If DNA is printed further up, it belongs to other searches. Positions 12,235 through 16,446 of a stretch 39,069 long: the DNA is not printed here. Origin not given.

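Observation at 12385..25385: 13-kb overlap-coupled operon joining a fully fused Liv-type ABC transporter to MoxR-DUF58-transglutaminase-like and three exported proteins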

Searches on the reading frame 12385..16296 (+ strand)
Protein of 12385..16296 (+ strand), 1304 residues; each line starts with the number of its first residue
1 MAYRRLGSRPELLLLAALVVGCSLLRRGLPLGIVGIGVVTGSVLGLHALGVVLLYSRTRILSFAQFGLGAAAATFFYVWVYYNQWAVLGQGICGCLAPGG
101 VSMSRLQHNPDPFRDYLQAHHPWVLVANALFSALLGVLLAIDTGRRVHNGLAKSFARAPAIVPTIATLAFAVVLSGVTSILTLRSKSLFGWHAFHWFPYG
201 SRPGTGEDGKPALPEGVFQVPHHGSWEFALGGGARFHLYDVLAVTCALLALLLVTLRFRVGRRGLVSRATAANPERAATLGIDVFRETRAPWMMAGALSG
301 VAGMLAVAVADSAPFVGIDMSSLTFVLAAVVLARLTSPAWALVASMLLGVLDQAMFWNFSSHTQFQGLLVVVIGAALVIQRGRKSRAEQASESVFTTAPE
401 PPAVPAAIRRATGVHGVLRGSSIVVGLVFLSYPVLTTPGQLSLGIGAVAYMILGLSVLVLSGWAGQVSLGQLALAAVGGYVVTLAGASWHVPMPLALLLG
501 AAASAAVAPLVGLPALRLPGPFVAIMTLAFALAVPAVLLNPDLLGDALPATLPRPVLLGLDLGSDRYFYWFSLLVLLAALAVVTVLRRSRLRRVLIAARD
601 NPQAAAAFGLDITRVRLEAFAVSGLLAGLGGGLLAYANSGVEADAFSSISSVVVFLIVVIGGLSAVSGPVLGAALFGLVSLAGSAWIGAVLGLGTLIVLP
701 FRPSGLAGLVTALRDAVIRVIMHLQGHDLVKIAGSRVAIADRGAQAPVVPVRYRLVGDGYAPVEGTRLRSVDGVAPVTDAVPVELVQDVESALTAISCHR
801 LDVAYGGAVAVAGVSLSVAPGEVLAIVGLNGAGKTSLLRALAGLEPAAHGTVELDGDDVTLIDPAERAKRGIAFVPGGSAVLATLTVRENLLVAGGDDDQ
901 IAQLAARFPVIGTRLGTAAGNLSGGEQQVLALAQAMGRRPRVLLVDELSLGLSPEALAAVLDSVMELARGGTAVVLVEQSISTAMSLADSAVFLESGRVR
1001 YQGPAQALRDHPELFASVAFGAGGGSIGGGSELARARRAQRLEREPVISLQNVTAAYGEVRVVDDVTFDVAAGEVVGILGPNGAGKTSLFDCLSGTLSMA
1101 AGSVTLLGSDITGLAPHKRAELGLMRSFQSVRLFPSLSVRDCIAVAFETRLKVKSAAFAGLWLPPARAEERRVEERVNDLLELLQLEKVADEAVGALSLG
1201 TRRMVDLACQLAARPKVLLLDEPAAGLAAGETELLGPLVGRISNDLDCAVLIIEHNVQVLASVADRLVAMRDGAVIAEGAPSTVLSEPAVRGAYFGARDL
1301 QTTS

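Call 10: search_protein_families(library=pfam, proteins=[window:12385-16296:+], max_evalue=0.01)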
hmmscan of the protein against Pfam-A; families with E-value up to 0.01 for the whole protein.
window:12385-16296:+ (1304 aa): 16 families
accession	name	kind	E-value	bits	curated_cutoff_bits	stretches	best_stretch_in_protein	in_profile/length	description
PF00005.33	ABC_tran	-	2.1e-57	194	25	2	813-947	3-134/137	ABC transporter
PF02653.21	BPD_transp_2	-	2.7e-46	158.3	26.8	2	447-698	9-253/269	Branched-chain amino acid transport system / permease component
PF13304.12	AAA_21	-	6.9e-19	69.5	27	3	915-976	231-295/304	AAA domain, putative AbiEii toxin, Type IV TA system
PF13476.12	AAA_23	-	1.7e-09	39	27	1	1063-1096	10-42/201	AAA domain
PF02463.25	SMC_N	-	1.4e-06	28.3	40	0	1074-1102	25-53/220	RecF/RecN/SMC N terminal domain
PF13555.12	AAA_29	-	9.1e-06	25.8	27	0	1064-1095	13-44/61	P-loop containing region of AAA domain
PF13191.12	AAA_16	-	4.8e-05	24.4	32.6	1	822-949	25-142/167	AAA ATPase domain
PF12399.14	BCA_ABC_TP_C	-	0.00011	22.1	25.5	1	1275-1298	2-25/27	Branched-chain amino acid ATP-binding cassette transporter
PF20703.3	nSTAND1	-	0.00022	21.4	27.1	0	817-946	29-122/379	Novel STAND NTPase 1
PF13401.12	AAA_22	-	0.00053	20.8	27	0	823-977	7-121/130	AAA domain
PF13514.12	AAA_27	-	0.001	19.1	22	0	807-843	12-48/206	AAA domain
PF13604.12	AAA_30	-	0.0012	19.1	27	0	822-960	19-108/191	AAA domain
PF03193.22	RsgA_GTPase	-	0.0028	17.9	30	0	1072-1104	105-137/174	RsgA GTPase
PF01926.29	MMR_HSR1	-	0.0041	17.6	21.9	0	824-844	2-22/113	50S ribosome-binding GTPase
PF06414.18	Zeta_toxin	-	0.005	16.7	22.3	0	826-859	21-54/199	Zeta toxin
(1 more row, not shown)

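Call 38: search_protein_families(library=ncbifam, proteins=[window:12385-16296:+], max_evalue=0.01)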
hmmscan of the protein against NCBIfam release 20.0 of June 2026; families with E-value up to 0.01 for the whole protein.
window:12385-16296:+ (1304 aa): 202 families (the best 25 are shown)
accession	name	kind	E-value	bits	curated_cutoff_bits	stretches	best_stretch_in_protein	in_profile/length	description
TIGR03410.1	urea_trans_UrtE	equivalog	5e-89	297.7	285.8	2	798-1009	3-220/230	urea ABC transporter ATP-binding subunit UrtE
NF008449.1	PRK11300.1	equivalog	2.3e-82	276.1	362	3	1045-1296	3-253/255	high-affinity branched-chain amino acid ABC transporter ATP-binding protein LivG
TIGR04406.1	LPS_export_lptB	equivalog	1.8e-75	253.3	240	2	1048-1297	2-235/239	LPS export ABC transporter ATP-binding protein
TIGR03411.1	urea_trans_UrtD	equivalog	9.3e-75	251.4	304.1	2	1047-1296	2-241/242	urea ABC transporter ATP-binding protein UrtD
NF047930.1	ABC_ATP_B6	equivalog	4e-69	233.6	670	2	796-1124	3-345/510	putative B6 ABC transporter ATP-binding protein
TIGR01188.1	drrA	subfamily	4.8e-66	223.1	312.45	2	1056-1283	2-210/302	daunorubicin resistance ABC transporter, ATP-binding protein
NF008626.0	PRK11614.1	equivalog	1.2e-63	214.8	441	2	796-1008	6-224/237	high-affinity branched-chain amino acid ABC transporter ATP-binding protein LivF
TIGR03265.1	PhnT2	equivalog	1.6e-63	215.1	457.7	2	1046-1290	3-228/353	putative 2-aminoethylphosphonate ABC transporter ATP-binding protein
TIGR00968.1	3a0106s01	subfamily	2.2e-63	214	342.75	2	1048-1290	1-224/237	sulfate ABC transporter ATP-binding protein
TIGR03864.1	PQQ_ABC_ATP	hypoth_equivalog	3.1e-60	203.5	302.25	2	1048-1287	2-222/236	ABC transporter, ATP-binding subunit, PQQ-dependent alcohol dehydrogenase system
TIGR03258.1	PhnT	equivalog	1.2e-58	198.8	499.15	2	1048-1292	9-235/359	2-aminoethylphosphonate ABC transport system ATP-binding subunit PhnT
NF008144.0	PRK10895.1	equivalog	5.8e-58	196.2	381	2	1050-1296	6-236/241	LPS export ABC transporter ATP-binding protein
NF010068.0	PRK13548.1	equivalog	2.1e-57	194.2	261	2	1046-1294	4-240/261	heme ABC transporter ATP-binding protein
NF011967.0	PRK15439.1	equivalog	3.9e-57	193.8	586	2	1042-1282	6-225/510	autoinducer 2 ABC transporter ATP-binding protein LsrA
NF006987.0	PRK09452.1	equivalog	1.1e-56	192.2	482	2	1038-1289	8-240/378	spermidine/putrescine ABC transporter ATP-binding protein PotA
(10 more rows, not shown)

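Call 59: search_protein_families(library=padloc, proteins=[window:12385-16296:+], max_evalue=0.001)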
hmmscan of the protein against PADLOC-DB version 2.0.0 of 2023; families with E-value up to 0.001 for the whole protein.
window:12385-16296:+ (1304 aa): 24 families
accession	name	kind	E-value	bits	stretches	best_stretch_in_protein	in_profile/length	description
PDLC04135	mad3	-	1e-39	135.2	4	916-996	258-339/374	mads_3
PDLC04140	mad8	-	8.5e-23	79.3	2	807-983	13-236/314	mads_8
PDLC02980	AriA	-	3.3e-21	74.5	3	916-976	232-295/304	-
PDLC02335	AbiLi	-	8.1e-10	36.2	0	1065-1097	64-100/326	AbiLi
PDLC00271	PtuA1|PtuA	-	2.1e-07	28.9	0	1059-1102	10-52/421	AAA ATPase domain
PDLC04175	HEC-01A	-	5.4e-07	27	0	919-982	246-310/363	-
PDLC02914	ATPase-Toprim_I-B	-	9.5e-07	26.3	0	814-846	18-50/443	-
PDLC04541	PDC-M25A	-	1.1e-06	26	0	822-852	22-52/380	-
PDLC00304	PtuA1|PtuA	-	2.3e-06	25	0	825-851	43-69/444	AAA ATPase domain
PDLC04174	HEC-01A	-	5.4e-06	23.9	0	902-982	127-210/264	-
PDLC04164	AriA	-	1.5e-05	22.7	0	821-842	27-48/253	-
PDLC00277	PtuA1|PtuA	-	4.7e-05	20.8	0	824-843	26-45/423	AAA ATPase domain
PDLC02913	ATPase_I-A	-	5.7e-05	20.4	0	1077-1099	78-100/508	-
PDLC02756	PbeC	-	6.8e-05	20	0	822-841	32-51/643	PbeC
PDLC00299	PtuA1|PtuA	-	0.00012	19.2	0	1077-1099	79-101/535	AAA ATPase domain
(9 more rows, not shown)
